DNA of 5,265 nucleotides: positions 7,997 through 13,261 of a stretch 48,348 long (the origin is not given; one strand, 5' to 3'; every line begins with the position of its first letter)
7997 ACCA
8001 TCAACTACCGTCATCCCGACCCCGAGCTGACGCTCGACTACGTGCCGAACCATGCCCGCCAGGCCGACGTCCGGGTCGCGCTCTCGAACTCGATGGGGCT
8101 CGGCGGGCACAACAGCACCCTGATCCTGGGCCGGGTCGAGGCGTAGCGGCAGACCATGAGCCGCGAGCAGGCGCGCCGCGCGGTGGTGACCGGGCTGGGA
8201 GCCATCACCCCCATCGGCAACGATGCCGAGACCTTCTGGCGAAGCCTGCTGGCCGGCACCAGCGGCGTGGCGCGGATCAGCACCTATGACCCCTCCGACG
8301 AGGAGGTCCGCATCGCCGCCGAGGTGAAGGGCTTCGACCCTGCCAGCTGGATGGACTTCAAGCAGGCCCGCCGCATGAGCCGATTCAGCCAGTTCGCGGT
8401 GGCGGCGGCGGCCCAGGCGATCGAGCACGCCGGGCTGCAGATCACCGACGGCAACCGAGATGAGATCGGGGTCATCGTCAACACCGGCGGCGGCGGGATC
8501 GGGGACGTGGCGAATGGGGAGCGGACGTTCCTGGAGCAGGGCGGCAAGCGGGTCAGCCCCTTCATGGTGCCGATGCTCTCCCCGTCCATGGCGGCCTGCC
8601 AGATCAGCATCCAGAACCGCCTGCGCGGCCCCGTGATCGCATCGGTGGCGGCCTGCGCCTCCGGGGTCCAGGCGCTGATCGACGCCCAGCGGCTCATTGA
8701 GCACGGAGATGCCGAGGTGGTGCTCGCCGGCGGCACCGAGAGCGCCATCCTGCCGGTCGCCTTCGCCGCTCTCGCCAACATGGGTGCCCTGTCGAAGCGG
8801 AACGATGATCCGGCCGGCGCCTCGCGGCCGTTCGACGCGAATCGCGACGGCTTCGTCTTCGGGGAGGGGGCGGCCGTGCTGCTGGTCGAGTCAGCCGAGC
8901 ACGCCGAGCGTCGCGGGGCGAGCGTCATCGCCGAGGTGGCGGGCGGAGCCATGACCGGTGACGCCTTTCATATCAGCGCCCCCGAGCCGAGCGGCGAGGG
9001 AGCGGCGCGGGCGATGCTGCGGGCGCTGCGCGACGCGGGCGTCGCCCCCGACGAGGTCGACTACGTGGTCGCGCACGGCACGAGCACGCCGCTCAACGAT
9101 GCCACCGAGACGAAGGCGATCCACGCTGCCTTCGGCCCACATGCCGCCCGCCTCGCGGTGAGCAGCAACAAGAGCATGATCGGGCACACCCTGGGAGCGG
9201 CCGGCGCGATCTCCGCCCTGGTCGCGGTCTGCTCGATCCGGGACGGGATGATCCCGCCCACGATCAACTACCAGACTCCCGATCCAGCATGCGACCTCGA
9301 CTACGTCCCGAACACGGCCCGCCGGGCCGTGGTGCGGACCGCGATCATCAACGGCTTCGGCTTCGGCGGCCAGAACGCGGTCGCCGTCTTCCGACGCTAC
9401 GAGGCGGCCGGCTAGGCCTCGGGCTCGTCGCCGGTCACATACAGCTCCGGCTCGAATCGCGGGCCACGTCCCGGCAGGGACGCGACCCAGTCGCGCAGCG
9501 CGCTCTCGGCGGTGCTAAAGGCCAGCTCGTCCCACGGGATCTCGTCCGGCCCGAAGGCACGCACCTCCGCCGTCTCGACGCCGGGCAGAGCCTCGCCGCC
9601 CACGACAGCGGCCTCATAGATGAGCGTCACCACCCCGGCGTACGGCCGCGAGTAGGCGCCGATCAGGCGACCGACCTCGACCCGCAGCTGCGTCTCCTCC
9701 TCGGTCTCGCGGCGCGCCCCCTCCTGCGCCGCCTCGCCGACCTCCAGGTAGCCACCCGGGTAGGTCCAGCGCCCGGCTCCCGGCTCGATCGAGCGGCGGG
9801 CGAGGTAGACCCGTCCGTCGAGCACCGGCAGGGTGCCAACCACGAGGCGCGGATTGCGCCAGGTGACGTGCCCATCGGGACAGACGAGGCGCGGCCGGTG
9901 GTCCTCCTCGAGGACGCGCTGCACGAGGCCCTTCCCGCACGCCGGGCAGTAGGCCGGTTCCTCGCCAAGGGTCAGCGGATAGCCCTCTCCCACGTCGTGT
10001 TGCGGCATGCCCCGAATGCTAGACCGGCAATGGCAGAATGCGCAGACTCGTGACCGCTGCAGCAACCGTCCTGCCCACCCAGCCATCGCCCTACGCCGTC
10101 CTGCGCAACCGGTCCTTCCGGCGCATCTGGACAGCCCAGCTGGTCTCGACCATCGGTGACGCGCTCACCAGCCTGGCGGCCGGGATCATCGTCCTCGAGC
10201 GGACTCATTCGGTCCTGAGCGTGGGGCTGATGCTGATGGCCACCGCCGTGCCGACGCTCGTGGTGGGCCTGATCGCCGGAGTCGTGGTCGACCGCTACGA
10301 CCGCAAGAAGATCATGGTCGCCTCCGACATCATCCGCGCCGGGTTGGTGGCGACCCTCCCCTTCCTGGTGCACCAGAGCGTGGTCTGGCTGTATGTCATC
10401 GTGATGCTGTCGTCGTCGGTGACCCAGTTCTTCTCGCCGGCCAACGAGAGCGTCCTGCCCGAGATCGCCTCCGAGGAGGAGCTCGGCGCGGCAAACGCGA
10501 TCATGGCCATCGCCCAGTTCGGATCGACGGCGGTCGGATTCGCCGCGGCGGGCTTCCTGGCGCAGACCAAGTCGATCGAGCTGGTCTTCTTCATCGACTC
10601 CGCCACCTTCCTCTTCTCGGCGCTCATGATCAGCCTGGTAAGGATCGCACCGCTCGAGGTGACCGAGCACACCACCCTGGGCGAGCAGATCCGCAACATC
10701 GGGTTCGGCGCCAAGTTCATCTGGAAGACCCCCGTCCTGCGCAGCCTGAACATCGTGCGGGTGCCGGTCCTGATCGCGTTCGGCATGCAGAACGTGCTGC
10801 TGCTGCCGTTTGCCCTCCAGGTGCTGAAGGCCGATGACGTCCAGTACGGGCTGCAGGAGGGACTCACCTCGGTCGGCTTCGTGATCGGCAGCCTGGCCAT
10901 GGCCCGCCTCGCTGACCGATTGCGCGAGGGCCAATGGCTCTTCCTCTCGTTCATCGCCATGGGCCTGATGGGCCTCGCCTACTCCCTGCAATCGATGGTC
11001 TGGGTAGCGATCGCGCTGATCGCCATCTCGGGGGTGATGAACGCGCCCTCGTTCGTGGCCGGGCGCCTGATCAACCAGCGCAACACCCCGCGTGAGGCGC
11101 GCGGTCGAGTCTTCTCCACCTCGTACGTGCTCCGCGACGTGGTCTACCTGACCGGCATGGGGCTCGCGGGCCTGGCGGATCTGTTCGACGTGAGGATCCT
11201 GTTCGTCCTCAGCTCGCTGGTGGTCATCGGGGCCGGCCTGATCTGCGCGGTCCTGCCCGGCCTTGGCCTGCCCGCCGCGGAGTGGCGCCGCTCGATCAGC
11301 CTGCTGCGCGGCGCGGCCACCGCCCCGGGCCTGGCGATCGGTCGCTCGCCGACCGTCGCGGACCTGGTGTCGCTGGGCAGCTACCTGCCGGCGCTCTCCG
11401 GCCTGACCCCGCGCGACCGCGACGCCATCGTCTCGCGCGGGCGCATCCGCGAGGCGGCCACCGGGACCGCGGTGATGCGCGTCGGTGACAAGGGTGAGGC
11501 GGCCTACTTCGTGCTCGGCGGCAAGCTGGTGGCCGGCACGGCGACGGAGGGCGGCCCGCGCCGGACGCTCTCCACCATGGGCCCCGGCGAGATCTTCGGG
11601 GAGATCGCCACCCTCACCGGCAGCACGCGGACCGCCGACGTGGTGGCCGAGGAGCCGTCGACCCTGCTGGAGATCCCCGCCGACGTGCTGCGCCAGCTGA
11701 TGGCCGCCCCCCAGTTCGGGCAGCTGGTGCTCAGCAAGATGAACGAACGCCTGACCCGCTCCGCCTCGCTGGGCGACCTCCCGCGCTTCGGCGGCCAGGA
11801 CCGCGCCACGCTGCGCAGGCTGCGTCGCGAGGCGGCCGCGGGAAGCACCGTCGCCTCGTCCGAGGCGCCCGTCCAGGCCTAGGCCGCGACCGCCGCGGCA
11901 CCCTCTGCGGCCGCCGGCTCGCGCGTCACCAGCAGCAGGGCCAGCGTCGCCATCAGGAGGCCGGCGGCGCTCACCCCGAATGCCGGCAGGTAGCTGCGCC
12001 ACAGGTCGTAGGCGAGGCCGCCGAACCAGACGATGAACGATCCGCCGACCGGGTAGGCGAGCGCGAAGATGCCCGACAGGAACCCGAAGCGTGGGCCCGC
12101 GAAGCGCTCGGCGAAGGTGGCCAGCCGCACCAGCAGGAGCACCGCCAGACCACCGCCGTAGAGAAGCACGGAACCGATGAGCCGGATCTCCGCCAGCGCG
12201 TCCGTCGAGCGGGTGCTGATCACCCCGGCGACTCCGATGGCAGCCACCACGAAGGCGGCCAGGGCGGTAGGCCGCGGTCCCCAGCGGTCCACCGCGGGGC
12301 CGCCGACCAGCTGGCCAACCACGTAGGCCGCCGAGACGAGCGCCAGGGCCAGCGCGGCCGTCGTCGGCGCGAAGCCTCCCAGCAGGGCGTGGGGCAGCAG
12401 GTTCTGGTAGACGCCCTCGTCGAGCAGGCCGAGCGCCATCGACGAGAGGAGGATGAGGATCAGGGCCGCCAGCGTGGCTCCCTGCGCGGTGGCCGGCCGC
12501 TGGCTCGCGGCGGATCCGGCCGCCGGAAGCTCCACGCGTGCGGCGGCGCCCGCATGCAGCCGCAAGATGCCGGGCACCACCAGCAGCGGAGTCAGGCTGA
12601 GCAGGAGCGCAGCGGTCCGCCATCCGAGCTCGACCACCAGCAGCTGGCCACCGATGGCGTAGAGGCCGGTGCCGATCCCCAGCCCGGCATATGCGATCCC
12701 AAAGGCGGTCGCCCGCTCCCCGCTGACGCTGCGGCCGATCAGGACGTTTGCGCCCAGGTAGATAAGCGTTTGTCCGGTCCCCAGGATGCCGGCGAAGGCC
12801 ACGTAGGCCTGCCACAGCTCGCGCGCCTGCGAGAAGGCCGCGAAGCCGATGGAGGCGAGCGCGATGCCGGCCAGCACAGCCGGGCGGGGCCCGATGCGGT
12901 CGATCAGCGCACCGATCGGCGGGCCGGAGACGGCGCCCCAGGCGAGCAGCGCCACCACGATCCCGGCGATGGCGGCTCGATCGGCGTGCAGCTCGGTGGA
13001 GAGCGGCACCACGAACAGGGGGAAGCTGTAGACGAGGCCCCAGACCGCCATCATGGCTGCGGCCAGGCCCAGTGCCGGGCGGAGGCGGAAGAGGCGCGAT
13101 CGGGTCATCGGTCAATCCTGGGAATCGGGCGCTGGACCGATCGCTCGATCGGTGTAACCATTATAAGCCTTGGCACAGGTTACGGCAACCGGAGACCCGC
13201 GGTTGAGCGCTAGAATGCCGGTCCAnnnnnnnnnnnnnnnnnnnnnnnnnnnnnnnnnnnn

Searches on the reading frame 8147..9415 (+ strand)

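Call 55: search_protein_families(library=pfam, proteins=[window:8147-9415:+], max_evalue=0.0001)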
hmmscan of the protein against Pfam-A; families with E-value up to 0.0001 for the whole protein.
window:8147-9415:+ (422 aa): 3 families
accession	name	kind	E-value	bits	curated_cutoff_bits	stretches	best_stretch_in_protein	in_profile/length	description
PF00109.32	ketoacyl-synt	-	2.9e-53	181.5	20.8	1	10-253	2-252/252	Beta-ketoacyl synthase, N-terminal domain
PF02801.28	Ketoacyl-synt_C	-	1.2e-39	135.4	20.8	1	262-375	2-118/119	Beta-ketoacyl synthase, C-terminal domain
PF00108.29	Thiolase_N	-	2.9e-07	30.6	26.4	1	168-199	83-114/260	Thiolase, N-terminal domain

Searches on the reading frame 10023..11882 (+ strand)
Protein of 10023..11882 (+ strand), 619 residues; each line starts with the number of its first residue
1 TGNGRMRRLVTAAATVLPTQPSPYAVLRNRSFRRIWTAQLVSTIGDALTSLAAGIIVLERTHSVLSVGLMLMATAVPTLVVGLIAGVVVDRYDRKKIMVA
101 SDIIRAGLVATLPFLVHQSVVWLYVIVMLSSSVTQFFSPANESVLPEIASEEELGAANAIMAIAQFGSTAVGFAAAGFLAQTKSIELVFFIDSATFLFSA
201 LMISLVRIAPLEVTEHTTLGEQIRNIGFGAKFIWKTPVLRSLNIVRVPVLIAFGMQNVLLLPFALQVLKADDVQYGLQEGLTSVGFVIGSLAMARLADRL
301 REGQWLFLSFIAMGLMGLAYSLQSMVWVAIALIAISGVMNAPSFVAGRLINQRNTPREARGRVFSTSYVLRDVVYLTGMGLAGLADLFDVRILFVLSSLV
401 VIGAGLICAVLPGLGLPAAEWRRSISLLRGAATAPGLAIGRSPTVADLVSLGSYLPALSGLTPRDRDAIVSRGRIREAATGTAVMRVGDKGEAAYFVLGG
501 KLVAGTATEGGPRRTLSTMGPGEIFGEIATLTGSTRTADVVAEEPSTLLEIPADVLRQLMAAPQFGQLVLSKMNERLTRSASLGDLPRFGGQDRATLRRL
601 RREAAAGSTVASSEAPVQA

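Call 55: search_protein_families(library=pfam, proteins=[window:10023-11882:+], max_evalue=0.0001)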
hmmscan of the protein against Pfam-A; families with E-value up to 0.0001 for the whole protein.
window:10023-11882:+ (619 aa): 3 families
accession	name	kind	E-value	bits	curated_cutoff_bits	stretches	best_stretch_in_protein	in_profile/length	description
PF07690.21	MFS_1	-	1.8e-32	113.1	33.4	2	35-244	1-207/347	Major Facilitator Superfamily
PF05977.19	MFS_3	-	2.1e-27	96.2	27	1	22-368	2-349/524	Transmembrane secretion effector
PF00027.35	cNMP_binding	-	2.2e-19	69.6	27.5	1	476-561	2-87/89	Cyclic nucleotide-binding domain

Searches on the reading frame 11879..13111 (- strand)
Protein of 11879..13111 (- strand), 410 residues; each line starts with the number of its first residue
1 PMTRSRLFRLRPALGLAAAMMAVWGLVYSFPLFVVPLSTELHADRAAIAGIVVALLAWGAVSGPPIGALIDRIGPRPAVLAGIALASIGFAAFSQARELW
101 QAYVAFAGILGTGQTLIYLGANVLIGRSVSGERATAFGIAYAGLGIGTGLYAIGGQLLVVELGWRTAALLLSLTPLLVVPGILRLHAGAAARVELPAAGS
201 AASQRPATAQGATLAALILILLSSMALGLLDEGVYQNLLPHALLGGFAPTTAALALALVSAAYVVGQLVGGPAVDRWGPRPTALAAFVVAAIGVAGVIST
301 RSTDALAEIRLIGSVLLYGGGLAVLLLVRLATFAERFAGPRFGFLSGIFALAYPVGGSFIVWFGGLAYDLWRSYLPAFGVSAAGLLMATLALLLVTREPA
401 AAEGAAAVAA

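Call 55: search_protein_families(library=pfam, proteins=[window:11879-13111:-], max_evalue=0.0001)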
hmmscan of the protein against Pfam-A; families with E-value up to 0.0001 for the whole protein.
window:11879-13111:- (410 aa): 1 family
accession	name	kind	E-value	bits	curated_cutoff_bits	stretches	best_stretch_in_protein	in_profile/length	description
PF07690.21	MFS_1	-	9e-30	104.2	33.4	2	18-189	4-177/347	Major Facilitator Superfamily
